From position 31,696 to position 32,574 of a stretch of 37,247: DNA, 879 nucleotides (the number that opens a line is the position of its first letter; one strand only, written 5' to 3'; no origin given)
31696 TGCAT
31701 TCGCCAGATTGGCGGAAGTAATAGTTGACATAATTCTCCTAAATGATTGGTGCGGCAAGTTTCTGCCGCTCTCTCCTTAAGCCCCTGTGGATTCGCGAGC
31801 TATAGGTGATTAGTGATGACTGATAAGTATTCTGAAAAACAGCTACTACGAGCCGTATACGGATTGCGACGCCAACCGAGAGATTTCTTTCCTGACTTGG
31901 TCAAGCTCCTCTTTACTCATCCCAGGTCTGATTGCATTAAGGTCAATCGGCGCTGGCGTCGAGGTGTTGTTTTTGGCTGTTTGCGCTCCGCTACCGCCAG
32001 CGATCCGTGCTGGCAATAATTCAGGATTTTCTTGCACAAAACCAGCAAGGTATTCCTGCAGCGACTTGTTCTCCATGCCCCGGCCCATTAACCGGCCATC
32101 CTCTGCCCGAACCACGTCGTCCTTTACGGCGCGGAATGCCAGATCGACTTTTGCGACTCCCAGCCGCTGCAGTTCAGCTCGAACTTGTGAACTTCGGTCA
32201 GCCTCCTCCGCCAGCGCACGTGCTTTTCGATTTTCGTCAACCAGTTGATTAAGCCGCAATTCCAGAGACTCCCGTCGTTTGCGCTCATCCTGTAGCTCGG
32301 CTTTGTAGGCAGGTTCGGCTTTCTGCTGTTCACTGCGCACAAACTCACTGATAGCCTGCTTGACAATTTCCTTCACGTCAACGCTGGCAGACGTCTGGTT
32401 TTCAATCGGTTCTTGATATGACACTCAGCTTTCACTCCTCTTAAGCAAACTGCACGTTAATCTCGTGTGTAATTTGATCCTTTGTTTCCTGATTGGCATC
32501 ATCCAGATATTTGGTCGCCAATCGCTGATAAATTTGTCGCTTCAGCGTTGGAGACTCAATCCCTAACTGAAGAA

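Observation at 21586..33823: Intact, structural-only, terminase-less phage particle cluster between housekeeping genes (GTA-like candidate)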

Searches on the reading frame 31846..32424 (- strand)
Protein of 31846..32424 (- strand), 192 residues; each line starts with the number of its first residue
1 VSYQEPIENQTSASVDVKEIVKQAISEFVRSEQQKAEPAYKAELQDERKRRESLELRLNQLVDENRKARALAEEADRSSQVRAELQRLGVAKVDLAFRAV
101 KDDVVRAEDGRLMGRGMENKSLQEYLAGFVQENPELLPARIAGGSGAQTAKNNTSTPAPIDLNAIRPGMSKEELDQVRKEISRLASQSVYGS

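Call 5: search_protein_families(library=pfam, proteins=[window:31846-32424:-], max_evalue=0.1)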
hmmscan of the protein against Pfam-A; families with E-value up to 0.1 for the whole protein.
window:31846-32424:- (192 aa): 3 families
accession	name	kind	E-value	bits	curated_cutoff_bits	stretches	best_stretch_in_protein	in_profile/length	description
PF20994.3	CENPU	-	0.0018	18.4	27.8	1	19-130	38-150/200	CENPU protein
PF14902.11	DUF4494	-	0.032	14.5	27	1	5-45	40-80/139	Domain of unknown function (DUF4494)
PF20570.3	DUF6779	-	0.056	14.5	28.1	0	30-88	30-83/108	Domain of unknown function (DUF6779)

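Call 6: search_protein_families(library=phrogs, proteins=[window:31846-32424:-], max_evalue=0.1)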
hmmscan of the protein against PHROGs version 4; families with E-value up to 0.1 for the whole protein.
window:31846-32424:- (192 aa): 0 families
